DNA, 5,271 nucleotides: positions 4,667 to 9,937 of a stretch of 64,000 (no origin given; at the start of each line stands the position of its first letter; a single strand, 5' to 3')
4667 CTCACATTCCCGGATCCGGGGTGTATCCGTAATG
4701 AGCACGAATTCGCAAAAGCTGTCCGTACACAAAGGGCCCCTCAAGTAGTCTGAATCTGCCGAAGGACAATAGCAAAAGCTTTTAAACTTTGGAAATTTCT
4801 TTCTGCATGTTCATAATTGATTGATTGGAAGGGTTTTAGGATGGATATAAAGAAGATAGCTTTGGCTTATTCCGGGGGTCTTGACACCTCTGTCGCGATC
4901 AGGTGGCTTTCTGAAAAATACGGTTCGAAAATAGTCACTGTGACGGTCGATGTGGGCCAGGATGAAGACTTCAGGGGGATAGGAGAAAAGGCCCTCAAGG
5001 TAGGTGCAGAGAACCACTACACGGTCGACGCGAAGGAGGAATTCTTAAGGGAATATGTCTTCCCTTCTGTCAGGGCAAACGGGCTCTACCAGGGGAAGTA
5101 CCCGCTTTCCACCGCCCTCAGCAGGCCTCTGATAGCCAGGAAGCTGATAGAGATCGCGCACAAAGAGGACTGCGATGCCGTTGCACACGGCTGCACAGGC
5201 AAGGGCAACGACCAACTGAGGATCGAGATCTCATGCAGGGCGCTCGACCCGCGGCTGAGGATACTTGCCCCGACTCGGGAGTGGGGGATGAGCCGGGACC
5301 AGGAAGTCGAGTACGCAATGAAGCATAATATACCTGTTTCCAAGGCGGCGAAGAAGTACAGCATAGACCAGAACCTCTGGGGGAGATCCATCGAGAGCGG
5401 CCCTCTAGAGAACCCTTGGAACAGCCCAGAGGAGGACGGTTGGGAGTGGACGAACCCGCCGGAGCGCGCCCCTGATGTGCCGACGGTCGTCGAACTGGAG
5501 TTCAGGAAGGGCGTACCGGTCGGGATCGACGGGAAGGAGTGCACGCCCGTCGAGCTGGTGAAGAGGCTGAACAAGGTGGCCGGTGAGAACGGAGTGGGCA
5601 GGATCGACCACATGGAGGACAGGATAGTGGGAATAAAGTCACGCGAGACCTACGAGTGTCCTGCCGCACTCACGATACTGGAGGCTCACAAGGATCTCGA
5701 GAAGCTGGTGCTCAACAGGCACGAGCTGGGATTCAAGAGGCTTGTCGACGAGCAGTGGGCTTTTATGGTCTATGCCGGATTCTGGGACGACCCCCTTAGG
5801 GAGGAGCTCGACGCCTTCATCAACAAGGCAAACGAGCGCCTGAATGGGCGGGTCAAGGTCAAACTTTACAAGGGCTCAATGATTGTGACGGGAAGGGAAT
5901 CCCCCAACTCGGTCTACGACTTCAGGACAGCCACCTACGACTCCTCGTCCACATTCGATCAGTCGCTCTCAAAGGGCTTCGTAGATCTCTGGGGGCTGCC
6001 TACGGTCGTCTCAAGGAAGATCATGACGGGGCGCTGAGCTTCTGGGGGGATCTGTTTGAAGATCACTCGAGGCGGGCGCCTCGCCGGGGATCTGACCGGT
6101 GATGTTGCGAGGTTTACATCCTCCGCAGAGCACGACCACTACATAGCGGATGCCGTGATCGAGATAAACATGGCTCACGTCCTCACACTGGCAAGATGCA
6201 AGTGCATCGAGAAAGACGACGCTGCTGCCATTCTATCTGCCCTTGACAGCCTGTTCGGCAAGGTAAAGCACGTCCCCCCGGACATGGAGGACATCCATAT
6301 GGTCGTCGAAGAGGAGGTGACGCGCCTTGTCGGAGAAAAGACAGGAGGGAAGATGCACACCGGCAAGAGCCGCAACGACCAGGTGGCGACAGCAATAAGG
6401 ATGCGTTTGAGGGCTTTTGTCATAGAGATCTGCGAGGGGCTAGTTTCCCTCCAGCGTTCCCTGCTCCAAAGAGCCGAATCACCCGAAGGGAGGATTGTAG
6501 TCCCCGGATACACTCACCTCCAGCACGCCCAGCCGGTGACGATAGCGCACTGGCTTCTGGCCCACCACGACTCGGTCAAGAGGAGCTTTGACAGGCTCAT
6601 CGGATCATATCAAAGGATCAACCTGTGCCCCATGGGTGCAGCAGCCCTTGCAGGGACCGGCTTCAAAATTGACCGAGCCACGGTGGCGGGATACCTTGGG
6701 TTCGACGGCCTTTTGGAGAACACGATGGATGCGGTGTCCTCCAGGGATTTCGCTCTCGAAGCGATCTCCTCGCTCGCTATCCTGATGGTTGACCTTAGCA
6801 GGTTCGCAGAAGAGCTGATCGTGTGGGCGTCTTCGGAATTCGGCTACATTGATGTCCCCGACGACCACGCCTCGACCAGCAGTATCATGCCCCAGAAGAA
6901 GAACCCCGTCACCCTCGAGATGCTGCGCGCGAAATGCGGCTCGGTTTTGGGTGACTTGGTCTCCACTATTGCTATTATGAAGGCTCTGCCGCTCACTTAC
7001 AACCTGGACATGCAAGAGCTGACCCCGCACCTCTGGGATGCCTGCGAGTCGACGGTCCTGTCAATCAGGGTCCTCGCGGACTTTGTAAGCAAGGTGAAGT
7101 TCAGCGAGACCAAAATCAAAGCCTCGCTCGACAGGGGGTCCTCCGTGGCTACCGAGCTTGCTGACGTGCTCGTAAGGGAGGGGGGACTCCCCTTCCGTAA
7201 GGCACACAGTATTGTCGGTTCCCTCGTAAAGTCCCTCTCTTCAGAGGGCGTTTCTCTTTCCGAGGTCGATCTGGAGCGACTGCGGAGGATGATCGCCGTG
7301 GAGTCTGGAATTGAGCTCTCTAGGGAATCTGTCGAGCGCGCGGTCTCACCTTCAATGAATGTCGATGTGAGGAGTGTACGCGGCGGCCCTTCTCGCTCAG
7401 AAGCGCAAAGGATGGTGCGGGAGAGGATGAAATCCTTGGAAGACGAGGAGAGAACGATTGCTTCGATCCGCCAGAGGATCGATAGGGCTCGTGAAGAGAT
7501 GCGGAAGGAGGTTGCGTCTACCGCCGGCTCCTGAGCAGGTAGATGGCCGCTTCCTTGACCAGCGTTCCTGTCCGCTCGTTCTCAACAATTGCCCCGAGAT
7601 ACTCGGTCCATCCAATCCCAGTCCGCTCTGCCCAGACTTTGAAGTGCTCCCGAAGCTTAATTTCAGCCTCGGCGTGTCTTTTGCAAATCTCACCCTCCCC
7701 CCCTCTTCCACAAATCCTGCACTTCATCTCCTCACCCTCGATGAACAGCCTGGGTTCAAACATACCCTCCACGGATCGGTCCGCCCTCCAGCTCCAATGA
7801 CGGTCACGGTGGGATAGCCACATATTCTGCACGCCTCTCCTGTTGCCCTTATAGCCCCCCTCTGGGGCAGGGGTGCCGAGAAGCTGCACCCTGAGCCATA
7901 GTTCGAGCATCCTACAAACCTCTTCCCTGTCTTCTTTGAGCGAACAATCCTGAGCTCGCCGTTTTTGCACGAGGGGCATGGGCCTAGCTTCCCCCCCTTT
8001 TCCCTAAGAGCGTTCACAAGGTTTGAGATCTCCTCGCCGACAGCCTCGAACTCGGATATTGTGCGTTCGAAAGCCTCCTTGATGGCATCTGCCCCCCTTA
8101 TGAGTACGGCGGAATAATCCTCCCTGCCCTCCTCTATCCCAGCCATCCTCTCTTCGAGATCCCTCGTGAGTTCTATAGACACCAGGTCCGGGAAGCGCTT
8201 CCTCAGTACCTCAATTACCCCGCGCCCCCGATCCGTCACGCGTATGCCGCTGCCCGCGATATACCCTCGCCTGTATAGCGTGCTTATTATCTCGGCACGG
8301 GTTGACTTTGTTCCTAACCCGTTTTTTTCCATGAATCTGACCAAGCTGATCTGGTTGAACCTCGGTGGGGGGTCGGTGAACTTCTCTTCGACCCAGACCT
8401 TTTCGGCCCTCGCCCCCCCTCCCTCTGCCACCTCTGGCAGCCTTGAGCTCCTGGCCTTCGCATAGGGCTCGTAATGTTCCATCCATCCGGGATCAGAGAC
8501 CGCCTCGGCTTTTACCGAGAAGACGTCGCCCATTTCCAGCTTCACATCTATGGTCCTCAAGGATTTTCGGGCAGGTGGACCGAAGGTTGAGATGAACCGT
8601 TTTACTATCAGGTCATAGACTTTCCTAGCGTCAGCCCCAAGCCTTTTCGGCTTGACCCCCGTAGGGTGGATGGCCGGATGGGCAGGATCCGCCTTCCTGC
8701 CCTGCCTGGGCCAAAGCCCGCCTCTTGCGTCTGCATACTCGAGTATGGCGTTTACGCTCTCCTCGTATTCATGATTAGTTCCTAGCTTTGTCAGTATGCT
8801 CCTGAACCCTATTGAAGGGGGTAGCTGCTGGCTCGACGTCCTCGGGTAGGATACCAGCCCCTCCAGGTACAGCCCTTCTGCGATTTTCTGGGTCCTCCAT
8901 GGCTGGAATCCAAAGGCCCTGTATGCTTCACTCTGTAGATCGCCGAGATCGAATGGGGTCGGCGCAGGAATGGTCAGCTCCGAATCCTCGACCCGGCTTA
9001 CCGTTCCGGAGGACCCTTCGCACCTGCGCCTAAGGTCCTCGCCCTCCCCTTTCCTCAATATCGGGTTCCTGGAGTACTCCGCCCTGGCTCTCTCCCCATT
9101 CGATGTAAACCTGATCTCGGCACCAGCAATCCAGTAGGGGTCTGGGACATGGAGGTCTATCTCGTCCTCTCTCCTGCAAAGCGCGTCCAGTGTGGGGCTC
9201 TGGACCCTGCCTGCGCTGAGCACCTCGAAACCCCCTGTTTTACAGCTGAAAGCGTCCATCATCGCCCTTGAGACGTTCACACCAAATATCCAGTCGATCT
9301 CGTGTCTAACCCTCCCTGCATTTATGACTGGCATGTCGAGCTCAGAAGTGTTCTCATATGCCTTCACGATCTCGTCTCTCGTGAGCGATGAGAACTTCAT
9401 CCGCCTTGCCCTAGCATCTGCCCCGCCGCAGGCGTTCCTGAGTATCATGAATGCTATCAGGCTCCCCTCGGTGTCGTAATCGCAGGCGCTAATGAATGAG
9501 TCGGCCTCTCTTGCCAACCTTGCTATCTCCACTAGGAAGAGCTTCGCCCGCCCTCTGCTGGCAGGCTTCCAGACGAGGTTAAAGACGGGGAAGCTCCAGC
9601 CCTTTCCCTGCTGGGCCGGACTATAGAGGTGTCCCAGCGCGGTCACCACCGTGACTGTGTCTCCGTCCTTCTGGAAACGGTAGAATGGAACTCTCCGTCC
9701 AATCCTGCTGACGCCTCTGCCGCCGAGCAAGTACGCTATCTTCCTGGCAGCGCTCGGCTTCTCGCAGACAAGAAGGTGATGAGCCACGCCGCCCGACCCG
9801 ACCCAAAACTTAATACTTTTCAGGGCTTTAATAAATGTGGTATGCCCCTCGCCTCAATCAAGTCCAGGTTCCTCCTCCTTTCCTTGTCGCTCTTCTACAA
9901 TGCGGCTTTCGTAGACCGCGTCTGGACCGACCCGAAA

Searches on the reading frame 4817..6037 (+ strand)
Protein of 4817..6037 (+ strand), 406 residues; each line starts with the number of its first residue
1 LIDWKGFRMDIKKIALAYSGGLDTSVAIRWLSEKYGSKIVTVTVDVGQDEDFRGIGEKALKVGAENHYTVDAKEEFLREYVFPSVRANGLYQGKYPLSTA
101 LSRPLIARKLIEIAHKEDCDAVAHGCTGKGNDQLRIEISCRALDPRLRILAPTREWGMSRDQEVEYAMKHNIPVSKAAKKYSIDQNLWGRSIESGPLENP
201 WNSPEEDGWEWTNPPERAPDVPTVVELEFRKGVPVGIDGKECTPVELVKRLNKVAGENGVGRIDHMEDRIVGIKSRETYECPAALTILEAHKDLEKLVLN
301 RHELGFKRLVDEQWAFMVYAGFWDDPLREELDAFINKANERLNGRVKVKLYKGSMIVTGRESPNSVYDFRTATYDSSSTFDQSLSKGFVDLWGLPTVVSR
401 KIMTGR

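Call 26: search_protein_families(library=pfam, proteins=[window:4817-6037:+], max_evalue=0.00001)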
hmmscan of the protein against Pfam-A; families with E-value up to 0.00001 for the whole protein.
window:4817-6037:+ (406 aa): 2 families
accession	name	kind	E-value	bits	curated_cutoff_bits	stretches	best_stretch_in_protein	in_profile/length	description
PF20979.2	Arginosuc_syn_C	-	1.6e-91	306.2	27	1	181-396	1-216/219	Arginosuccinate synthase C-terminal domain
PF00764.25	Arginosuc_synth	-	2e-70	236.5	27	1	13-173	1-162/162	Arginosuccinate synthase N-terminal HUP domain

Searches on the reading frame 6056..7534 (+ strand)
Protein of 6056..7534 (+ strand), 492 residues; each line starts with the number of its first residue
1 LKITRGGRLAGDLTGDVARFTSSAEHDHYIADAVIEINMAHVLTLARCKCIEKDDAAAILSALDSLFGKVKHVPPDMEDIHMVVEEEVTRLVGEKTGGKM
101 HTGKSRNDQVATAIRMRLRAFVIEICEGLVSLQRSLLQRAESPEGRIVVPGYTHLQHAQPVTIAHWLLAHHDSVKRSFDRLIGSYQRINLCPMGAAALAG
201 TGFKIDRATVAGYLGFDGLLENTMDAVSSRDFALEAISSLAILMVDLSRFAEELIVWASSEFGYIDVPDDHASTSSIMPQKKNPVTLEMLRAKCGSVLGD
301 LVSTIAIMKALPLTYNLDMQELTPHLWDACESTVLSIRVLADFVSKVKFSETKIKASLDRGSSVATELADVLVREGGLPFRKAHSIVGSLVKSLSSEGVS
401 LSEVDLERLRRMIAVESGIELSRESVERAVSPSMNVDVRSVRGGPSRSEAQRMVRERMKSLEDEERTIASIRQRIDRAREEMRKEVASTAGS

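Call 26: search_protein_families(library=pfam, proteins=[window:6056-7534:+], max_evalue=0.00001)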
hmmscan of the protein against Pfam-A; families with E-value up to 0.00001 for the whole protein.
window:6056-7534:+ (492 aa): 2 families
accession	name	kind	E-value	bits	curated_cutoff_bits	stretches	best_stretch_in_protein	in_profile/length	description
PF00206.25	Lyase_1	-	2e-62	211.8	27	1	18-299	12-312/312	Lyase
PF14698.11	ASL_C2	-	3.4e-17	63.1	27.3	1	363-435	2-67/69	Argininosuccinate lyase C-terminal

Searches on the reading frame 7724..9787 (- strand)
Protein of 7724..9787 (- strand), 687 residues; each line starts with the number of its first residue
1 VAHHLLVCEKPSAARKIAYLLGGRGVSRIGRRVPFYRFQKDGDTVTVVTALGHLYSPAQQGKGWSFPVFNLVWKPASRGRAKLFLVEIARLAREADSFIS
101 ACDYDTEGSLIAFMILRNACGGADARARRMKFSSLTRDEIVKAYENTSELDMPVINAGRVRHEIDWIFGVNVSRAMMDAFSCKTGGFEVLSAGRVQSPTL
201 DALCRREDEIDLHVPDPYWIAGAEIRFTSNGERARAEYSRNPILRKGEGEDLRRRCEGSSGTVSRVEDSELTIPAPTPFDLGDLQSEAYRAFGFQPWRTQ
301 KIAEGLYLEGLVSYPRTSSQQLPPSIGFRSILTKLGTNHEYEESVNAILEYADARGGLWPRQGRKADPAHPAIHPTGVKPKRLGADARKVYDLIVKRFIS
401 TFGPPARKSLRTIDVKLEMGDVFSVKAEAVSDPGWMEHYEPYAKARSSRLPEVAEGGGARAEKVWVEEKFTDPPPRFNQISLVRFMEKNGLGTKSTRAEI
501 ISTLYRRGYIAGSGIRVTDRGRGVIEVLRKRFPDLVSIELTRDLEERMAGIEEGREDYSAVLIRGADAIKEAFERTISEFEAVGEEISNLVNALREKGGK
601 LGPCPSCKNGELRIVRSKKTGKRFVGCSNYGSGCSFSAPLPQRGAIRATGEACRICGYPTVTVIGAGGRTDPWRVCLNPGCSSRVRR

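Call 26: search_protein_families(library=pfam, proteins=[window:7724-9787:-], max_evalue=0.00001)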
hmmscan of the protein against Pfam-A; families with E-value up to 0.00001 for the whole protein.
window:7724-9787:- (687 aa): 2 families
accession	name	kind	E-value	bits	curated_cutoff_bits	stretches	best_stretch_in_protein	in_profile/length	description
PF01131.25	Topoisom_bac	-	3.4e-108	362.7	35.1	1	150-562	2-410/411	DNA topoisomerase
PF01751.28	Toprim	-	1.9e-10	41.2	23.1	1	5-134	2-95/96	Toprim domain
